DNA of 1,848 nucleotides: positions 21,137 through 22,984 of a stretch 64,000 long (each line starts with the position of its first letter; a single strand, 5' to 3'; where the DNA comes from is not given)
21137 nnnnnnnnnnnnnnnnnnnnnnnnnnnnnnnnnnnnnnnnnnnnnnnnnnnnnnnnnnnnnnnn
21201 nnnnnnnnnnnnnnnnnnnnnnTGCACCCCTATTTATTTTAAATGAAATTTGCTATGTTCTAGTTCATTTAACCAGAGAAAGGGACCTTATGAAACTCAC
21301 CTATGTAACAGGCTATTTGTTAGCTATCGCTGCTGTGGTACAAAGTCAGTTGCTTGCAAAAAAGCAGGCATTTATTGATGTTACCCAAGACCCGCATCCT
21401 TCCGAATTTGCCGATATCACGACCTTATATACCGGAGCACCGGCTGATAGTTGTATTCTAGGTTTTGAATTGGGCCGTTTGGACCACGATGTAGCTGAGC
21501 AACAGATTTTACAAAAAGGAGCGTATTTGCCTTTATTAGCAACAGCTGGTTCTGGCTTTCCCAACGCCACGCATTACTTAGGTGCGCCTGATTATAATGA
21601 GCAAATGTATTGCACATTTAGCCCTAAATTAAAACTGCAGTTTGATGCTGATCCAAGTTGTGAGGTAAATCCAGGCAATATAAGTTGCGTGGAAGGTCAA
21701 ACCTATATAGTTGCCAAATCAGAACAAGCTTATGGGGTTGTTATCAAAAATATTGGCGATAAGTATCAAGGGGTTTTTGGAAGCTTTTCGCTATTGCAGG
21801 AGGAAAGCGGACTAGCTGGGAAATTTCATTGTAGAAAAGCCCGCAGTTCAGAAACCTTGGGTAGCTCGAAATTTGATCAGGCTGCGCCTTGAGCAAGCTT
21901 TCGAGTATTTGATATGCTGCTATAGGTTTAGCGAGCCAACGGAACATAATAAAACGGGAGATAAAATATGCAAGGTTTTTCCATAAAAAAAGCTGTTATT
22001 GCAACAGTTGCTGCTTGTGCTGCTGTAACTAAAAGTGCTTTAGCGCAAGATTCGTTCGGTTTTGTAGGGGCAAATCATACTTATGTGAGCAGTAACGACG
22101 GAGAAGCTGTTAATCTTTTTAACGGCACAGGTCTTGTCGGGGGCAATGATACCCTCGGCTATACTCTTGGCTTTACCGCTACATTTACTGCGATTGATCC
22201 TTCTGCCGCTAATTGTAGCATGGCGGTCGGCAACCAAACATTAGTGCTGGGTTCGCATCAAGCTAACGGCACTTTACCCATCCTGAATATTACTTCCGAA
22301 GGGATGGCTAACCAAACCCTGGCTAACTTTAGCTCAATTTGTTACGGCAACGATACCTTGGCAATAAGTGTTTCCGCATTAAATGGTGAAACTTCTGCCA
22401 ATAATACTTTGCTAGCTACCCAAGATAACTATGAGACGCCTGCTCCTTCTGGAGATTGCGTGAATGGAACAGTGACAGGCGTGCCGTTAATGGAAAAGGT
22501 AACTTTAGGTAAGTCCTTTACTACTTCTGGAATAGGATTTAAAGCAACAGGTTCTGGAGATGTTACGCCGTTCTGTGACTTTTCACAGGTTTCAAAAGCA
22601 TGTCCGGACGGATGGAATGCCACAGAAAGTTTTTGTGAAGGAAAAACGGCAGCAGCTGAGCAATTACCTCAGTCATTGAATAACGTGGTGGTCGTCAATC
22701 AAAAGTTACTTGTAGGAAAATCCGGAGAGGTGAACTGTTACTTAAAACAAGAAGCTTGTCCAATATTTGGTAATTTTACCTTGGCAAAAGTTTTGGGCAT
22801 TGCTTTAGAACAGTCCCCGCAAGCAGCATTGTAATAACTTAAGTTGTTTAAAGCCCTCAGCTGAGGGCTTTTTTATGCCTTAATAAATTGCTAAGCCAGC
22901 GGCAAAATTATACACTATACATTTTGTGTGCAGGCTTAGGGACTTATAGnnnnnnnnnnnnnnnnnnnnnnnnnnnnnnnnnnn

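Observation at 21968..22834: Secreted protein in which 14 of 23 asparagines sit in N-x-S/T sequons, with a recurring N-x-T-L motif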

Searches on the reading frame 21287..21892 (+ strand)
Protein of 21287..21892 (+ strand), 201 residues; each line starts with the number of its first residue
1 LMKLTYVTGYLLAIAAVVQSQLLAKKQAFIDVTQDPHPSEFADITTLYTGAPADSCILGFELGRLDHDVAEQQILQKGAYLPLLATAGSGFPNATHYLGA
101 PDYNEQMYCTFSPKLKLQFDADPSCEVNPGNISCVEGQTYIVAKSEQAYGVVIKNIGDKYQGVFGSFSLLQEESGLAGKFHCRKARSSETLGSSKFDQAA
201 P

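Call 4: search_protein_families(library=pfam, proteins=[window:21287-21892:+], max_evalue=1)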
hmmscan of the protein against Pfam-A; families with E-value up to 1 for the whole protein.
window:21287-21892:+ (201 aa): 0 families

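Call 37: search_protein_families(library=ncbifam, proteins=[window:21290-21889:+], max_evalue=0.01)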
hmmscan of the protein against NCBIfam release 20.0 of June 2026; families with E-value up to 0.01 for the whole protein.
window:21290-21889:+ (200 aa): 0 families

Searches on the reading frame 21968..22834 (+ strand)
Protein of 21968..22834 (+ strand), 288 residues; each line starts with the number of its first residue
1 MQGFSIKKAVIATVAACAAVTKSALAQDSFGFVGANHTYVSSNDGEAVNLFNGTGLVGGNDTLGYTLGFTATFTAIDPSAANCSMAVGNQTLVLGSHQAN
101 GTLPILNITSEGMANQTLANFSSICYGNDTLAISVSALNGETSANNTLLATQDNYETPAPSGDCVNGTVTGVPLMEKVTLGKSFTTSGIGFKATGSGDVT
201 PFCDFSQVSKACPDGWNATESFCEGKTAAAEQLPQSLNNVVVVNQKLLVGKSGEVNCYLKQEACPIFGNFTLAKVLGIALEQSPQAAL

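Call 4: search_protein_families(library=pfam, proteins=[window:21968-22834:+], max_evalue=1)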
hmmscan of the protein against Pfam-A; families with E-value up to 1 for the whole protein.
window:21968-22834:+ (288 aa): 0 families

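Call 5: find_homologous_proteins(query=window:21968-22831:+, max_evalue=0.01)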
Query window:21968-22831:+: 2123 candidates shared short words with the query, none scored E <= 0.01.

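Call 7: find_related_loci(query=window:21968-22831:+, collection=genome_contigs, flank=10000)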
Query window:21968-22831:+ (288 aa) in genome_contigs; peptide patterns used: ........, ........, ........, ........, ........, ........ (x = any residue, [..] = any of these).
55 stretches matched a pattern, but none encodes a relative of the query by tblastn (E <= 1e-3).

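Call 8: find_encoding_contigs(protein=window:21968-22831:+, flank=10000)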
Protein window:21968-22831:+ (288 aa): 2 contigs read that carry it; 2 places shown.
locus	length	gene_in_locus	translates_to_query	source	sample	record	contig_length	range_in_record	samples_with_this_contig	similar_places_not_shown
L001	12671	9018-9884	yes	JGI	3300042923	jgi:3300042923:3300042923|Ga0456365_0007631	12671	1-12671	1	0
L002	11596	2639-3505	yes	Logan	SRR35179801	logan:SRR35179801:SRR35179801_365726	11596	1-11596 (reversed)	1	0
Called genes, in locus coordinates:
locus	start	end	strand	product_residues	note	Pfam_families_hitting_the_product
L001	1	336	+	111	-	?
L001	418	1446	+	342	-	-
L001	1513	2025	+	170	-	PF02620:YceD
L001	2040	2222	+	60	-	PF01783:Ribosomal_L32p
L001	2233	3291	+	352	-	PF02504:FA_synthesis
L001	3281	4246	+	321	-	PF00108:Thiolase_N, PF08545:ACP_syn_III, PF08541:ACP_syn_III_C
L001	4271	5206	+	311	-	PF00698:Acyl_transf_1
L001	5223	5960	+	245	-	PF00106:adh_short, PF08659:KR, PF13561:adh_short_C2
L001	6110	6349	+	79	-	PF14573:PP-binding_2, PF00550:PP-binding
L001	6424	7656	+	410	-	PF00109:ketoacyl-synt, PF00108:Thiolase_N (faint), PF02801:Ketoacyl-synt_C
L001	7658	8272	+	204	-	PF02223:Thymidylate_kin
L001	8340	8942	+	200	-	-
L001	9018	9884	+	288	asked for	-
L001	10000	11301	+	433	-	PF07690:MFS_1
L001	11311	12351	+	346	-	PF00005:ABC_tran, PF02463:SMC_N (weak), PF13304:AAA_21 (faint), PF09383:NIL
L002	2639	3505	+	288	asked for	-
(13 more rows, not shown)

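Call 19: search_protein_representatives(protein=window:21968-22831:+)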
Query: 288 residues. Proteins with E-value up to 0.001 (for the whole library): 3; up to 1e-10: 2; up to 1e-30: 1. The best 3 are listed.
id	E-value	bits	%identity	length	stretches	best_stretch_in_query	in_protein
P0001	8.4e-75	268.2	100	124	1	165-288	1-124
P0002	1.6e-16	77.1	30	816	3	42-165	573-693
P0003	1.8e-08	50.7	40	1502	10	185-226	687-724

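Call 21: find_homologous_proteins(query=P0002, max_evalue=0.001)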
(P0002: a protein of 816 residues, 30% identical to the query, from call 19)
Query P0002 (816 aa): 1 proteins with E <= 0.001 among 8000 candidates.
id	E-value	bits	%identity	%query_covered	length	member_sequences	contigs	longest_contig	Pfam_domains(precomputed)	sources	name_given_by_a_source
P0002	0.0e+0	1785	100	100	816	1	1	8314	-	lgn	-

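Call 23: find_encoding_contigs(protein=P0002, flank=10000)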
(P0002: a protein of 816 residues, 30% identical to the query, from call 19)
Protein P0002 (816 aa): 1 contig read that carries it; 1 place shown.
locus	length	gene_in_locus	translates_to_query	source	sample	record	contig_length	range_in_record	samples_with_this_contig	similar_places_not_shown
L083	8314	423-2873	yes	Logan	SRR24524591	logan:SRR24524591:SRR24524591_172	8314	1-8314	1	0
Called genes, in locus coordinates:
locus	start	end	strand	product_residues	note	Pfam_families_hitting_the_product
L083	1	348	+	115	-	?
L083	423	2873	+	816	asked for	-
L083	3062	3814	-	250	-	PF13505:OMP_b-brl (weak)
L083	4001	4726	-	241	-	PF13505:OMP_b-brl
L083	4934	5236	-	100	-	-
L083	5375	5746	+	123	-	PF02152:FolB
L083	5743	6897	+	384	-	PF02636:Methyltransf_28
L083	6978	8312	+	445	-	?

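Call 34: predict_structure(alignment_id=A2)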
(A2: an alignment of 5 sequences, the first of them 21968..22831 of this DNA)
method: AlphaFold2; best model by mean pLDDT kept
length: 288 residues; sequences in the alignment: 5
mean_pLDDT: 63.3   pTM: 0.50
mean pLDDT of the five models: 63.3, 60.4, 58.1, 56.3, 51.2
residues with pLDDT >= 90: 113; 70-90: 16; 50-70: 12; < 50: 147
segments of 3 or more residues with pLDDT < 50: 1-5, 8-20, 22-26, 162-165, 167-195, 197-201, 203-288
pLDDT, mean of each block of 10 residues (from residue 1): 46 47 59 92 89 94 97 94 94 95 95 96 95 97 95 82 48 35 39 45 45 37 32 29 25 33 31 30 33
secondary structure, 60 per line:
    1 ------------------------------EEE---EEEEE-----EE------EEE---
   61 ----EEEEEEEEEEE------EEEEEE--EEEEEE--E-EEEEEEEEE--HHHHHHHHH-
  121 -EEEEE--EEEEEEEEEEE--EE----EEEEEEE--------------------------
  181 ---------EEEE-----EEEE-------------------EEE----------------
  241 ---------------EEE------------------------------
elements in order: E31-33 E37-41 E55-57 E65-75 E82-87 E90-95 E100-108 H111-119 E122-126 E129-139 E148-154 E190-193 E199-202 E222-224 E256-258

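Call 36: fold_search(model_id=the predicted structure, library=pdb)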
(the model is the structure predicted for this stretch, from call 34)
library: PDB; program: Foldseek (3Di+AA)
matches with E <= 10: 1498; with E <= 0.001: 6
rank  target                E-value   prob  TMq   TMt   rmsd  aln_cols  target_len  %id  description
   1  5lne_B                1.0e-04  1.00  0.22  0.33   6.7       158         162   13  E. coli F9 pilus adhesin FmlH bound to the Thomsen-Friedenreich (TF) antigen (released 2016-10-05)
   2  9h6j_B                3.5e-04  1.00  0.23  0.16  10.0       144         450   14  Human B4GALNT1 Apo Structure (released 2025-07-16)
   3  8usm_A                6.0e-04  1.00  0.25  0.39   6.1       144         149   16  FmlH Lectin Domain UTI89 - AM4085 (released 2024-02-14)
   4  9ccw_A                8.9e-04  1.00  0.25  0.38   7.4       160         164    8  CryoEM Structure of Escherichia coli FimCH in complex with 2C07 Fab (released 2025-07-02)
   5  4cst                  9.9e-04  1.00  0.26  0.41   5.9       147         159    8  Crystal structure of FimH in complex with 3'-Chloro-4'-(alpha-D-mannopyranosyloxy)-biphenyl-4-carbonitrile (released 2015-02-25)
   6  5mca                  9.9e-04  0.98  0.21  0.33   9.5       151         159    6  Crystal structure of FimH-LD R60P variant in the apo state (released 2017-12-06)
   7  4xoc_B                1.0e-03  1.00  0.25  0.38   6.5       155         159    8  Crystal structure of the FimH lectin domain from E.coli F18 in complex with heptyl alpha-D-mannopyrannoside (released 2016-01-27)
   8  9ccu_A                1.2e-03  1.00  0.26  0.41   5.8       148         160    7  CryoEM Structure of Escherichia coli FimCH in complex with F7 Fab (released 2025-07-02)
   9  4ca4_A                1.2e-03  0.99  0.24  0.36   6.5       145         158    7  Crystal structure of FimH lectin domain with the Tyr48Ala mutation, in complex with heptyl alpha-D-mannopyrannoside (released 2014-10-29)
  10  4css                  1.2e-03  1.00  0.24  0.38   6.4       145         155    8  Crystal structure of FimH in complex with a sulfonamide biphenyl alpha D-mannoside (released 2015-02-25)
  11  3hrz_B                1.5e-03  0.84  0.18  0.20  15.1       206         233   12  Cobra Venom Factor (CVF) in complex with human factor B (released 2009-07-07)
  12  4av4                  1.8e-03  0.99  0.24  0.37   6.3       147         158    8  FimH lectin domain co-crystal with a alpha-D-mannoside O-linked to a propynyl pyridine (released 2012-06-27)
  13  3frp_G                1.8e-03  0.90  0.18  0.22  14.0       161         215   10  Crystal Structure of Cobra Venom Factor, a Co-factor for C3- and C5 convertase CVFBb (released 2009-04-28)
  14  7ayn_A                2.1e-03  1.00  0.25  0.39   6.3       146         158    8  Crystal structure of the lectin domain of the FimH variant Arg98Ala, in complex with Methyl 3-chloro-4-D-mannopyranosy (released 2020-12-23)
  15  3f65_E                2.1e-03  0.85  0.18  0.23  18.3       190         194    9  The F4 fimbrial chaperone FaeE does not self-cap its interactive surfaces (released 2009-05-19)
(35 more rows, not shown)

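Call 37: search_protein_families(library=ncbifam, proteins=[window:21968-22831:+], max_evalue=0.01)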
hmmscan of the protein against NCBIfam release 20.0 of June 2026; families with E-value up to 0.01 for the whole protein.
window:21968-22831:+ (288 aa): 0 families

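Call 40: search_protein_families(library=pfam, proteins=[P0002, L083:6978-8312:+, L083:1-348:+], max_evalue=0.01)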
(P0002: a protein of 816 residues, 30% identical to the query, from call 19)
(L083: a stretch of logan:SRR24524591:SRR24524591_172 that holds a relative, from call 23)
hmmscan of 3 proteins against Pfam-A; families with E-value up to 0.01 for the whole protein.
P0002 (816 aa): 0 families

L083:6978-8312:+ (445 aa): 3 families
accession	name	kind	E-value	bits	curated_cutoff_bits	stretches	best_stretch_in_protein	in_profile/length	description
PF00083.30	Sugar_tr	-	9.4e-61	206.5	22.3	1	25-439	3-433/452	Sugar (and other) transporter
PF07690.21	MFS_1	-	5.5e-39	134.5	33.4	1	29-408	3-346/347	Major Facilitator Superfamily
PF03137.26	OATP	-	0.0071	15.1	25.8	0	112-344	135-379/545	Organic Anion Transporter Polypeptide (OATP) family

L083:1-348:+ (115 aa): 0 families
